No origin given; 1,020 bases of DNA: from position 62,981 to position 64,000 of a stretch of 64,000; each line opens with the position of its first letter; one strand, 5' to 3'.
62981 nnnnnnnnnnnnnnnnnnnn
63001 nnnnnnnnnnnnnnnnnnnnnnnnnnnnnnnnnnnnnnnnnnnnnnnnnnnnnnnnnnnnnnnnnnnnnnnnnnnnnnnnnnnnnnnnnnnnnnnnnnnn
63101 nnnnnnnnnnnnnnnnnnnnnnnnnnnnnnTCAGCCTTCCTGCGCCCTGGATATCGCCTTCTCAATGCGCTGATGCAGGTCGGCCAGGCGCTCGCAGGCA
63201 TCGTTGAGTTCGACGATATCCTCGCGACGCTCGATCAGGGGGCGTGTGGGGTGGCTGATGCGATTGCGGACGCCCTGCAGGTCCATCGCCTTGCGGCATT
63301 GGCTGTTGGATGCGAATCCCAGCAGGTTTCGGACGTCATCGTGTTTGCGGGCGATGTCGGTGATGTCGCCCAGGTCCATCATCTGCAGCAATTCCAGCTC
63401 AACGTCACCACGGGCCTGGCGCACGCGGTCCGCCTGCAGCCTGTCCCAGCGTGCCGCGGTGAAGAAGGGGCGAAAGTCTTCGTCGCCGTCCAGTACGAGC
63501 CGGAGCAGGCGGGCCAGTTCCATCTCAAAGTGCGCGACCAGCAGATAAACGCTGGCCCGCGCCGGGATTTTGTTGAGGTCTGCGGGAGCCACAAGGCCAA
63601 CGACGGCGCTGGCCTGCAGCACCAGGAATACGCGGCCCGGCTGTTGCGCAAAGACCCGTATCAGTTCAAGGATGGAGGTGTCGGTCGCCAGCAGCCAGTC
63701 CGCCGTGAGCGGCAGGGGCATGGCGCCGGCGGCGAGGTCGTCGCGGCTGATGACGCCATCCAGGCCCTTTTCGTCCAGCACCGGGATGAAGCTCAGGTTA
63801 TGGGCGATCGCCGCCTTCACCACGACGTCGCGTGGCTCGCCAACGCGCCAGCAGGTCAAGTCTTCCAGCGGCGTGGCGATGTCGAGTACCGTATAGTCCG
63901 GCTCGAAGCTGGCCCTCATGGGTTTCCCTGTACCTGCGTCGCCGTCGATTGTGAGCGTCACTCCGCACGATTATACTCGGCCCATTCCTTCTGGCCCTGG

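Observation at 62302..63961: Translationally coupled CBS-HEPN + Nudix + small unknown protein: possible ligand-gated RNase module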

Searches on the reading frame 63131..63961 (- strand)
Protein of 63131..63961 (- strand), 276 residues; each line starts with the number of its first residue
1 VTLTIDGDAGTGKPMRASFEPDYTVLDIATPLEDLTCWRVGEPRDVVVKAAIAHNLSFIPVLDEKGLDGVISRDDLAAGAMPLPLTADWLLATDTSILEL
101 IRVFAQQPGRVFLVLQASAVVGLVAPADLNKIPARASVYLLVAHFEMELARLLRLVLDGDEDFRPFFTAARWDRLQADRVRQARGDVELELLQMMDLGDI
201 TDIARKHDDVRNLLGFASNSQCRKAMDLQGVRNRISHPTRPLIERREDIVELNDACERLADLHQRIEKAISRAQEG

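Call 3: search_protein_families(library=pfam, proteins=[window:63131-63961:-], max_evalue=1)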
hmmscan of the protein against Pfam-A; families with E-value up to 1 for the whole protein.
window:63131-63961:- (276 aa): 1 family
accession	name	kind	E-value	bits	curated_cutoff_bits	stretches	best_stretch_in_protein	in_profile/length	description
PF00571.33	CBS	-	1.1e-05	26.1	24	1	50-77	24-52/57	CBS domain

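Call 4: search_protein_families(library=ncbifam, proteins=[window:63131-63961:-], max_evalue=1)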
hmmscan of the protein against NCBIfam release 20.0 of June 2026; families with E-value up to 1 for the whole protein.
window:63131-63961:- (276 aa): 0 families

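Call 5: search_protein_families(library=padloc, proteins=[window:63131-63961:-], max_evalue=1)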
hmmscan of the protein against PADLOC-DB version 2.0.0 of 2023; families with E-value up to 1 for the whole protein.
window:63131-63961:- (276 aa): 0 families

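Call 6: search_solved_structures(query=window:63131-63961:-, max_evalue=10, show_alignments=2)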
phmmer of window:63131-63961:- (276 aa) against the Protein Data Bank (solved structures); distinct sequences matched with E-value up to 10: 5.
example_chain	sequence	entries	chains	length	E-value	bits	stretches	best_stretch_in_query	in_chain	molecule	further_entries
3kpb_A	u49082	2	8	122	0.046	16.7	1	48-80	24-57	Uncharacterized protein MJ0100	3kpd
5awe_A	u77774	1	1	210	0.047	16.7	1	90-152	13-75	Putative acetoin utilization protein, acetoin dehydrogenase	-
3kpc_A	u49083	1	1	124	0.048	16.7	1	48-80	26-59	Uncharacterized protein MJ0100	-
4esy_A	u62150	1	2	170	0.089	15.8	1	37-85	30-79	CBS domain containing membrane protein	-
9be2_A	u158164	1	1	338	1.3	11.9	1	119-176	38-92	Nucleoid-associated protein YejK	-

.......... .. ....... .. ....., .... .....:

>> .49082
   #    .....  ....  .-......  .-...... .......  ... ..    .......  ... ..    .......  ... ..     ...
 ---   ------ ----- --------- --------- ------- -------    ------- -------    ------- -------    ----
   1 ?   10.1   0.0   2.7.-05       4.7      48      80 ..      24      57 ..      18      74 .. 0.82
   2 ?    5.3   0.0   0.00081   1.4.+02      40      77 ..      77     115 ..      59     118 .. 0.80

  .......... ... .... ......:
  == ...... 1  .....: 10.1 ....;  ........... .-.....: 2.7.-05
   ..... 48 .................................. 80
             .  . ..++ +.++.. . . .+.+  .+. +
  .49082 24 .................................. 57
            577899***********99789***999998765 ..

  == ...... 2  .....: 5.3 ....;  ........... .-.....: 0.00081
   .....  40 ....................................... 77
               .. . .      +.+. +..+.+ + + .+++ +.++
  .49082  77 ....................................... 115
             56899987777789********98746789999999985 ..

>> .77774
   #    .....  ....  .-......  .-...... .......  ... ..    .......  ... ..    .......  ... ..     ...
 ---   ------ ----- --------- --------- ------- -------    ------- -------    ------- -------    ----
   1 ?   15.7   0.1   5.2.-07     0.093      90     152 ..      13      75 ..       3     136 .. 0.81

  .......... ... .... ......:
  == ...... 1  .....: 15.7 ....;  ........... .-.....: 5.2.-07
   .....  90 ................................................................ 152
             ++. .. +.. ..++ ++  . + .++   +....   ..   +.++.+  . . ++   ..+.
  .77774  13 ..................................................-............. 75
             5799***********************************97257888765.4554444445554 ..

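Call 7: find_homologous_proteins(query=window:63131-63961:-)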
Query window:63131-63961:- (276 aa): 54 proteins with E <= 0.001 among 4594 candidates.
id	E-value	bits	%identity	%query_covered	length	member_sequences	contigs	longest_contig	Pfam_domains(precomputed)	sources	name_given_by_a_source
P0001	2.3e-155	534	93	95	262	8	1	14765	PF00571.34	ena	-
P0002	9.1e-150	516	90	95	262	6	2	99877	-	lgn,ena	-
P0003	2.4e-147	508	89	94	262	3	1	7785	PF00571.34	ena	-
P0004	1.3e-146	505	88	95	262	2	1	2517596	PF00571.34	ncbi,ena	-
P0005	1.1e-137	476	84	95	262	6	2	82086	PF00571.34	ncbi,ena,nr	ncbi:MAG: hypothetical protein J4G17_05460 [Anaerolineae bacterium]|nr:hypothetical protein [Anaerol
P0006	1.5e-135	469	82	95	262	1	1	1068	-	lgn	-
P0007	1.1e-130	453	78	95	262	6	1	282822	PF00571.34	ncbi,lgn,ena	-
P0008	6.5e-129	447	78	94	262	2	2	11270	-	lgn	-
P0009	6.1e-128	444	79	94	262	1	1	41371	-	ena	-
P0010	7.6e-128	444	79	93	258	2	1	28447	-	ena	-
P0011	9.4e-128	444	78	95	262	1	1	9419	PF00571.34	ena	-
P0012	6.2e-126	438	77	94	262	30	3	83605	PF00571.34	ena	-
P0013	6.6e-126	438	78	95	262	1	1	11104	PF00571.34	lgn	-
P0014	7.7e-122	424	70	98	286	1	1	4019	-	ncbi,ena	-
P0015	4.0e-121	422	74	94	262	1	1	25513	-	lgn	-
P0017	1.5e-90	322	59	89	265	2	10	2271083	-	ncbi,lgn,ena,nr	ncbi:MAG: hypothetical protein CL610_21135 [Anaerolineaceae bacterium]|nr:hypothetical protein [Anae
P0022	2.8e-82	295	54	90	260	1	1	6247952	-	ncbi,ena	-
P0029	1.9e-51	193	43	86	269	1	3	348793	-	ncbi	-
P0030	4.5e-51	192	41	92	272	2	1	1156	PF00571.34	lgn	-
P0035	6.6e-50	188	42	89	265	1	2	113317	-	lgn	-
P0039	5.2e-48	182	40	88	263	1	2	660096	-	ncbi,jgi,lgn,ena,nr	ncbi:MAG: hypothetical protein LCI00_13425 [Chloroflexi bacterium]|nr:hypothetical protein [Chlorofl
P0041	1.3e-46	178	39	89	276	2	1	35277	PF00571.34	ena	-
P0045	4.1e-45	173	39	87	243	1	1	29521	-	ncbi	-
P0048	7.1e-43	165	39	92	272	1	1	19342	-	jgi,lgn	-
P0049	8.5e-43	165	36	90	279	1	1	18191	-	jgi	jgi:hypothetical protein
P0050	1.2e-42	165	37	92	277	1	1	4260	-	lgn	-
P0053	1.1e-28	119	33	86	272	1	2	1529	PF00571.34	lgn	-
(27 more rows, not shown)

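Call 11: search_solved_structures(query=A2, max_evalue=10, show_alignments=3)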
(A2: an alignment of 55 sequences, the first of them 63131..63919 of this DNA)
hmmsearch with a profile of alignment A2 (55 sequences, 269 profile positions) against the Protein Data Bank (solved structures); distinct sequences matched with E-value up to 10: 44.
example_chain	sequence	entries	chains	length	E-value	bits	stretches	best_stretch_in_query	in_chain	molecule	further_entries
5awe_A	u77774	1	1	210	2.2e-05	27.1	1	82-123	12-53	Putative acetoin utilization protein, acetoin dehydrogenase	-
3sl7_A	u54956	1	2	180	5.8e-05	25.7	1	13-70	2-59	CBS domain-containing protein CBSX2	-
4gqy_A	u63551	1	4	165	0.00018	24.1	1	13-70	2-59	CBS domain-containing protein CBSX2, chloroplastic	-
4fry_A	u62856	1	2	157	0.00029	23.4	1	12-73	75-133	Putative signal-transduction protein with CBS domains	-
2rc3_A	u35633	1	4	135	0.001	21.6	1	16-74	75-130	CBS domain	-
9zni_6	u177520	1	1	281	0.0017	20.9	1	16-70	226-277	CBS domain-containing protein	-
4gqw_A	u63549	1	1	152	0.0022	20.5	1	15-70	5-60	CBS domain-containing protein CBSX1, chloroplastic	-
2cu0_A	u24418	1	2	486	0.0029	20.1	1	44-122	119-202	Inosine-5'-monophosphate dehydrogenase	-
4gqv_A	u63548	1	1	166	0.0034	19.9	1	15-69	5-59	CBS domain-containing protein CBSX1, chloroplastic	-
3lv9_A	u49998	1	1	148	0.004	19.7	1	16-76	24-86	Putative transporter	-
1xkf_A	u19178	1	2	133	0.0042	19.6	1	26-124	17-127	hypothetical protein RV2626C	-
1y5h_A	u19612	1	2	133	0.0042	19.6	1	26-124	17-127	hypothetical protein RV2626C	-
7qbj_A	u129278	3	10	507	0.0084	18.6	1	11-75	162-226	Inosine-5'-monophosphate dehydrogenase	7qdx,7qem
5ks7_A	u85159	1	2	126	0.014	17.8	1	9-69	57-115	Carnitine transport ATP-binding protein OpuCA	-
4avf_A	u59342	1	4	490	0.015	17.8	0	12-78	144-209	INOSINE-5'-MONOPHOSPHATE DEHYDROGENASE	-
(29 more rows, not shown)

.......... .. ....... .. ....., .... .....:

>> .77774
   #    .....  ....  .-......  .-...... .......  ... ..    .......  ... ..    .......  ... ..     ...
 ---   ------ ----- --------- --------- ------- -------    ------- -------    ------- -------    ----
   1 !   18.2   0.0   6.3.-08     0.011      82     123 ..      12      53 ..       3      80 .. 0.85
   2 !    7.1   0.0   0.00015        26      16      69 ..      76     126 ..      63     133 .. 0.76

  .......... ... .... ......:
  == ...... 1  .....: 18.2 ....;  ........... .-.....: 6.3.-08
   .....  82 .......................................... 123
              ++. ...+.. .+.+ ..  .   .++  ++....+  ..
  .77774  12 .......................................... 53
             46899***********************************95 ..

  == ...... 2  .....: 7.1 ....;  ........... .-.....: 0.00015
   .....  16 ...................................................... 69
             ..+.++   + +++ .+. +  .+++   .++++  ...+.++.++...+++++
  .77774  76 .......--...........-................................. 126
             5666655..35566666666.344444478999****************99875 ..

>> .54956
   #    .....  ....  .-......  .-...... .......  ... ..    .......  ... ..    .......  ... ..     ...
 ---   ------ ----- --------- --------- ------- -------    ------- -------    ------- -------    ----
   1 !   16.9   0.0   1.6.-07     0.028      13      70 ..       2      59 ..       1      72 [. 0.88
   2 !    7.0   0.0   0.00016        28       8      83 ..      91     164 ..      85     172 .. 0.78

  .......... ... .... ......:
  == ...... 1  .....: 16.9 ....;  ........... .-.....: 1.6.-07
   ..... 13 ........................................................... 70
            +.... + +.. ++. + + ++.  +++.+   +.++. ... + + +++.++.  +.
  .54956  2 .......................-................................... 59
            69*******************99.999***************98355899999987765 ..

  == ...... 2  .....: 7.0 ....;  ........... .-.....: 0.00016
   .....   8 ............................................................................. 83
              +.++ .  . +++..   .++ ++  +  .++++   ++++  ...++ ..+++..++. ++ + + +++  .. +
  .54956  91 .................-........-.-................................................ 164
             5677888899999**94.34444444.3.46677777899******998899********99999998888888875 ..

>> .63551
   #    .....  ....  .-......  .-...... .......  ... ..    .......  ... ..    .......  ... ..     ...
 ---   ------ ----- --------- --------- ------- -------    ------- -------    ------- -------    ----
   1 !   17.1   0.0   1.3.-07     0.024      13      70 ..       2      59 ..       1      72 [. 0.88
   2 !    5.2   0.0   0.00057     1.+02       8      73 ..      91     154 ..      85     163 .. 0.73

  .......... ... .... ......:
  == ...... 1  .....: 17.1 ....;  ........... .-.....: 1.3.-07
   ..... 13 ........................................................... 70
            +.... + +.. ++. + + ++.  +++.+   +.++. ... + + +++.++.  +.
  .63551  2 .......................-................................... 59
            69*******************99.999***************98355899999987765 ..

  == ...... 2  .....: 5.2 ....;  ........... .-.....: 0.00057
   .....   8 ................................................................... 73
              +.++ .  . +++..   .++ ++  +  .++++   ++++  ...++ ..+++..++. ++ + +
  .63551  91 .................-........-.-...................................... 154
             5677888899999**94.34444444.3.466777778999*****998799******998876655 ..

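Call 15: find_encoding_contigs(protein=P0017, flank=5000, max_places=2)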
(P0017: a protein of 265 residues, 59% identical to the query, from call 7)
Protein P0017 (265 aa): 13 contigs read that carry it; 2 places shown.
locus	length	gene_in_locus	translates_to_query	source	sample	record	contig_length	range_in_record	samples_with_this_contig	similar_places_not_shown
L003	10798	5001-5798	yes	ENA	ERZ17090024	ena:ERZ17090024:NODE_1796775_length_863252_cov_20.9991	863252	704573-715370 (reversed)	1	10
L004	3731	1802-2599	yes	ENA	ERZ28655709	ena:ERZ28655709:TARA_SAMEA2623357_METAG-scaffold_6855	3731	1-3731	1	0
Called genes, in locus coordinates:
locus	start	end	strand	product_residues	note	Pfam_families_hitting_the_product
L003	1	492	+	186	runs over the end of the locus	PF05163:DinB, PF04978:MST, PF12867:DinB_2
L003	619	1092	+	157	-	PF06445:GyrI-like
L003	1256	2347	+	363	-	PF01555:N6_N4_Mtase, PF18755:RAMA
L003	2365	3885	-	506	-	PF13676:TIR_2, PF03781:FGE-sulfatase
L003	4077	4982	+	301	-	PF05721:PhyH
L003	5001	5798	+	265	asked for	-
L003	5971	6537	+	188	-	PF00440:TetR_N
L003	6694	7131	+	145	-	PF07883:Cupin_2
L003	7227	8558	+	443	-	PF01134:GIDA (faint), PF01266:DAO (faint), PF01494:FAD_binding_3 (faint), PF03486:HI0933_like (faint), PF07992:Pyr_redox_2, PF13450:NAD_binding_8 (weak), PF00070:Pyr_redox, PF22366:NDH2_C (weak), +1 more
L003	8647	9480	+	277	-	PF02522:Antibiotic_NAT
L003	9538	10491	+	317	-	-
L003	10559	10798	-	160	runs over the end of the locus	PF03703:bPH_2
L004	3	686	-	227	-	PF13676:TIR_2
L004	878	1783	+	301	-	PF05721:PhyH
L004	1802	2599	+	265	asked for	-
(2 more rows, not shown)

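Call 16: find_encoding_contigs(protein=P0022, flank=5000, max_places=2)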
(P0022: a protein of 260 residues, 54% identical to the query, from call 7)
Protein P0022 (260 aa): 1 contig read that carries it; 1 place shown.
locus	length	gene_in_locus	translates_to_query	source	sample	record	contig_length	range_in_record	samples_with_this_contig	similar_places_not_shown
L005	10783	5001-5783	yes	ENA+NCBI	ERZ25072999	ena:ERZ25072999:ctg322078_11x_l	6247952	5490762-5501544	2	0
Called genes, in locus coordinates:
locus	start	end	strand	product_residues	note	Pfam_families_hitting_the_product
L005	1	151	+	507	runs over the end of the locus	PF13676:TIR_2, PF01726:LexA_DNA_bind, PF12802:MarR_2 (weak), PF00717:Peptidase_S24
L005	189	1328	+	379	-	PF02746:MR_MLE_N, PF13378:MR_MLE_C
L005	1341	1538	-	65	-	PF09962:DUF2196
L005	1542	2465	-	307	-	PF02129:Peptidase_S15, PF01738:DLH (faint), PF12146:Hydrolase_4, PF00561:Abhydrolase_1 (weak), PF12697:Abhydrolase_6, PF00326:Peptidase_S9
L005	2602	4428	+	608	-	PF05192:MutS_III (weak), PF00488:MutS_V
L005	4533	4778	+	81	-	PF21814:DUF6883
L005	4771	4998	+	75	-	PF16277:DUF4926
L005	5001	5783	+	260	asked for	-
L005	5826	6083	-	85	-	-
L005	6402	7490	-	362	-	-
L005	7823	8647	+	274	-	-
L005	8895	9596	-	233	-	PF09365:DUF2461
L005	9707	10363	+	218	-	PF01638:HxlR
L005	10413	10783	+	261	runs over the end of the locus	PF00561:Abhydrolase_1, PF12146:Hydrolase_4, PF12697:Abhydrolase_6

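Call 17: find_encoding_contigs(protein=P0039, flank=5000, max_places=2)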
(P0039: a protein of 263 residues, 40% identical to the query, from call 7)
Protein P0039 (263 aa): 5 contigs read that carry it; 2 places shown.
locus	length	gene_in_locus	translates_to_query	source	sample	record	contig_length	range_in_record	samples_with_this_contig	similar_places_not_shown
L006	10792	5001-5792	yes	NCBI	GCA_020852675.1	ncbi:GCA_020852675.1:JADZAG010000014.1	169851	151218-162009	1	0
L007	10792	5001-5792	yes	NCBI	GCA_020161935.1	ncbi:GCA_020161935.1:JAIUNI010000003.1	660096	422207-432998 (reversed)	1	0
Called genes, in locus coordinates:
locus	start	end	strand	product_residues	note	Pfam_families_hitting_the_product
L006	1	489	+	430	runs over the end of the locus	PF13458:Peripla_BP_6, PF13433:Peripla_BP_5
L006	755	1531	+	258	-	PF00005:ABC_tran, PF13304:AAA_21 (faint), PF12399:BCA_ABC_TP_C (weak)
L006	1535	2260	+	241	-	PF00005:ABC_tran, PF13304:AAA_21 (faint)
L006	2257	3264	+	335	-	PF02653:BPD_transp_2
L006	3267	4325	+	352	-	PF02653:BPD_transp_2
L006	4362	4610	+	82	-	-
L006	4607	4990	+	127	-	PF01850:PIN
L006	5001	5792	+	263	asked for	-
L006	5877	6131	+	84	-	-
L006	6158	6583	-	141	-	-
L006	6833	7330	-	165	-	PF13279:4HBT_2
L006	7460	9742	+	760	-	PF08239:SH3_3 (weak)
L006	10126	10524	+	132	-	-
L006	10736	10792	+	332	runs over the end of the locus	PF00044:Gp_dh_N, PF02800:Gp_dh_C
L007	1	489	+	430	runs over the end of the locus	PF13458:Peripla_BP_6, PF13433:Peripla_BP_5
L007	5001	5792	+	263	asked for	-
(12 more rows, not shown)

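Call 18: predict_structure(alignment_id=A2)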
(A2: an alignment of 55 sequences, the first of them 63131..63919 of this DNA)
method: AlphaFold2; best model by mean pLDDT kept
length: 262 residues; sequences in the alignment: 55
mean_pLDDT: 92.0   pTM: 0.86
mean pLDDT of the five models: 92.0, 91.8, 90.9, 90.9, 89.9
residues with pLDDT >= 90: 208; 70-90: 47; 50-70: 6; < 50: 1
segments of 3 or more residues with pLDDT < 50: none
pLDDT, mean of each block of 10 residues (from residue 1): 78 97 95 95 94 94 96 93 97 94 95 95 94 94 80 93 86 76 93 96 96 91 89 94 96 96 85
secondary structure, 60 per line:
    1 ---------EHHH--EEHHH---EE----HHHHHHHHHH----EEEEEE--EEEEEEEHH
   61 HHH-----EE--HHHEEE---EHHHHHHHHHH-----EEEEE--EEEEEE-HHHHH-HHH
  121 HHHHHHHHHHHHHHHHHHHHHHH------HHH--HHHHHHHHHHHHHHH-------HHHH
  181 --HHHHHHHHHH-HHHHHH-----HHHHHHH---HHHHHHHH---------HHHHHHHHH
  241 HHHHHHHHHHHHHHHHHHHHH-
elements in order: H30-39 E44-49 E52-58 H59-63 E76-78 H83-92 E98-102 E105-110 H112-116 H118-143 H155-169 H177-180 H183-192 H194-199 H205-211 H215-222 H232-261

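Call 19: find_encoding_contigs(protein=P0007, flank=5000, max_places=2)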
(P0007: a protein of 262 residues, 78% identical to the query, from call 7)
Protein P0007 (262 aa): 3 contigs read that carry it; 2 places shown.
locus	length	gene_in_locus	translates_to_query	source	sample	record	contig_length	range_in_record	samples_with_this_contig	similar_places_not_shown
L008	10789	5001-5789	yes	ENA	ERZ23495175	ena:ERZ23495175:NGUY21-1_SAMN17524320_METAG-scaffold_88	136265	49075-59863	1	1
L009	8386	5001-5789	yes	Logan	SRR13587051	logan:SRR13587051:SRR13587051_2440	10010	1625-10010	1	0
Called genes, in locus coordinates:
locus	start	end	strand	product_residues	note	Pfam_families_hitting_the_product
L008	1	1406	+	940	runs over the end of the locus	PF00912:Transgly, PF17957:Big_7 (weak)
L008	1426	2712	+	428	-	PF02746:MR_MLE_N (weak), PF13378:MR_MLE_C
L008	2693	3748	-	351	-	PF01075:Glyco_transf_9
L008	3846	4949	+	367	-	PF02012:BNR (faint), PF13088:BNR_2 (weak)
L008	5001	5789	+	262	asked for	PF00571:CBS (faint)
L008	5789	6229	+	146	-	PF00293:NUDIX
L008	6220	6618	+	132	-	-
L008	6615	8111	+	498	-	PF01943:Polysacc_synt, PF13440:Polysacc_synt_3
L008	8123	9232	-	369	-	PF13439:Glyco_transf_4, PF13579:Glyco_trans_4_4, PF20706:GT4-conflict (weak), PF00534:Glycos_transf_1, PF13692:Glyco_trans_1_4, PF13524:Glyco_trans_1_2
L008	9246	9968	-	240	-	PF00535:Glycos_transf_2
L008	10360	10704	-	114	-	PF13936:HTH_38 (weak), PF01527:HTH_Tnp_1, PF13384:HTH_23, PF13518:HTH_28 (faint)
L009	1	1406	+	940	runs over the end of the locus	PF00912:Transgly, PF17957:Big_7 (weak)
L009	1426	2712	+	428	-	PF02746:MR_MLE_N (weak), PF13378:MR_MLE_C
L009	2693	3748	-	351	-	PF01075:Glyco_transf_9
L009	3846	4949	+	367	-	PF02012:BNR (faint), PF13088:BNR_2 (weak)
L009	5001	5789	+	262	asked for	PF00571:CBS (faint)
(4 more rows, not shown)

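Call 20: find_encoding_contigs(protein=P0012, flank=5000, max_places=2)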
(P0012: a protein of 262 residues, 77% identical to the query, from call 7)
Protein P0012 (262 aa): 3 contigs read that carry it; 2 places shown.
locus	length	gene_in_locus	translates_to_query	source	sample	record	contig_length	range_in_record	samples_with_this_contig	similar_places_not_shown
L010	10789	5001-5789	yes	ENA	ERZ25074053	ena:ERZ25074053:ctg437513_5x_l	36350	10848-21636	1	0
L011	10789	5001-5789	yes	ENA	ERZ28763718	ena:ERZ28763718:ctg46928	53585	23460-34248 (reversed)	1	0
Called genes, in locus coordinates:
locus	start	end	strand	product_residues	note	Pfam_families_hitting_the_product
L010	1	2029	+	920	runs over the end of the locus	PF00912:Transgly, PF17957:Big_7 (weak)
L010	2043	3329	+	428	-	PF13378:MR_MLE_C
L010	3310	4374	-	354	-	PF01075:Glyco_transf_9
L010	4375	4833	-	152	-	-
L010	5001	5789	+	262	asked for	PF00571:CBS (faint)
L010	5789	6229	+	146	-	PF00293:NUDIX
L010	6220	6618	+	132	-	-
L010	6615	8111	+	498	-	PF01943:Polysacc_synt, PF13440:Polysacc_synt_3, PF03023:MurJ (weak)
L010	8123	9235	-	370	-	PF13439:Glyco_transf_4, PF13579:Glyco_trans_4_4, PF20706:GT4-conflict (faint), PF00534:Glycos_transf_1, PF13692:Glyco_trans_1_4, PF13524:Glyco_trans_1_2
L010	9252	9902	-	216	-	PF00535:Glycos_transf_2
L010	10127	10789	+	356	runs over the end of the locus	PF01297:ZnuA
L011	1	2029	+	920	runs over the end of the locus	PF00912:Transgly, PF17957:Big_7 (weak)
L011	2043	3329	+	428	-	PF13378:MR_MLE_C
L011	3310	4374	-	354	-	PF01075:Glyco_transf_9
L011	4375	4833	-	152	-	-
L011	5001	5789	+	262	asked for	PF00571:CBS (faint)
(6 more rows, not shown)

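Call 23: fold_search(model_id=the predicted structure, library=pdb)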
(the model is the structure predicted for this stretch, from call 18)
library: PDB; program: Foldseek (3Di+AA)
matches with E <= 10: 539; with E <= 0.001: 153
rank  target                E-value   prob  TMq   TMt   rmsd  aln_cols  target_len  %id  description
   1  4gqy_B                4.2e-06  1.00  0.37  0.67   3.0       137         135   20  Crystal structure of CBSX2 in complex with AMP (released 2013-07-24)
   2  4gqv                  4.9e-06  1.00  0.36  0.71   2.9       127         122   23  Crystal structure of CBS-pair protein, CBSX1 from Arabidopsis thaliana (released 2013-01-16)
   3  3nqr_D                6.8e-06  1.00  0.34  0.66   4.2       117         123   20  A putative CBS domain-containing protein from Salmonella typhimurium LT2 (released 2010-08-25)
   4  3oi8_A                8.5e-06  1.00  0.36  0.57   3.3       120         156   18  The crystal structure of functionally unknown conserved protein domain from Neisseria meningitidis MC58 (released 2010-09-22)
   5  1xkf_A                1.0e-05  1.00  0.31  0.62   5.4       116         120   25  Crystal structure of Hypoxic Response Protein I (HRPI) with two coordinated zinc ions (released 2005-10-11)
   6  3oi8_B                1.5e-05  1.00  0.36  0.58   3.4       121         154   19  The crystal structure of functionally unknown conserved protein domain from Neisseria meningitidis MC58 (released 2010-09-22)
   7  1y5h_B                1.5e-05  1.00  0.31  0.59   5.5       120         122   24  Crystal structure of truncated Se-Met Hypoxic Response Protein I (HRPI) (released 2005-11-15)
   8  3nqr_B                1.6e-05  1.00  0.36  0.70   3.3       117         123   20  A putative CBS domain-containing protein from Salmonella typhimurium LT2 (released 2010-08-25)
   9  5yz2_B                1.8e-05  1.00  0.34  0.61   5.4       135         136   19  the cystathionine-beta-synthase (CBS) domain of magnesium and cobalt efflux protein CorC in complex with both C2'- and (released 2018-05-30)
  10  1y5h_A                1.8e-05  1.00  0.31  0.58   5.4       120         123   24  Crystal structure of truncated Se-Met Hypoxic Response Protein I (HRPI) (released 2005-11-15)
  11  3jtf_B                1.9e-05  1.00  0.35  0.69   2.8       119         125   19  The CBS Domain Pair Structure of a magnesium and cobalt efflux protein from Bordetella parapertussis in complex with A (released 2009-12-22)
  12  3nqr_C                1.9e-05  1.00  0.34  0.65   4.2       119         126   20  A putative CBS domain-containing protein from Salmonella typhimurium LT2 (released 2010-08-25)
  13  7msu                  2.0e-05  1.00  0.36  0.71   2.5       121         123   16  Crystal structure of an archaeal CNNM, MtCorB, CBS-pair domain in complex with Mg2+-ATP (released 2021-06-16)
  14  3jtf_A                2.0e-05  1.00  0.35  0.68   3.0       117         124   20  The CBS Domain Pair Structure of a magnesium and cobalt efflux protein from Bordetella parapertussis in complex with A (released 2009-12-22)
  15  3ocm_B                2.1e-05  1.00  0.35  0.58   3.2       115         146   22  The crystal structure of a domain from a possible membrane protein of Bordetella parapertussis (released 2010-10-06)
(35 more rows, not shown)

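Call 24: find_encoding_contigs(protein=P0029, flank=5000, max_places=2)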
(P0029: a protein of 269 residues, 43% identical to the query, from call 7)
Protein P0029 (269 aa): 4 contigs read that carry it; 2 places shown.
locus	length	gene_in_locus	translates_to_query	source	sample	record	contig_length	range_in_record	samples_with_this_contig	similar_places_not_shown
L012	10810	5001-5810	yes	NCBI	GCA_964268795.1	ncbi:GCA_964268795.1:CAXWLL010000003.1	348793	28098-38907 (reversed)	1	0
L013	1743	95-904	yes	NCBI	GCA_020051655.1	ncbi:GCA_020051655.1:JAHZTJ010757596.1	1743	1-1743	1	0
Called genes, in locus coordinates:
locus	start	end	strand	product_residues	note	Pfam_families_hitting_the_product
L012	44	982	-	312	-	PF13091:PLDc_2 (weak)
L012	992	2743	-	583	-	PF13589:HATPase_c_3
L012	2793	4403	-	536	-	PF04851:ResIII, PF00270:DEAD, PF18766:SWI2_SNF2 (weak), PF00271:Helicase_C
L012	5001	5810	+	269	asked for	-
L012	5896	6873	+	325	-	PF13676:TIR_2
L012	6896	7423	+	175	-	PF18736:pEK499_p136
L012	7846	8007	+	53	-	-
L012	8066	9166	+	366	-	-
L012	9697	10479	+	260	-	PF00561:Abhydrolase_1, PF12146:Hydrolase_4, PF12697:Abhydrolase_6 (faint), PF00326:Peptidase_S9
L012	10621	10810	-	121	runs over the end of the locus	PF00436:SSB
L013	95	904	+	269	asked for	-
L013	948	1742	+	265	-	?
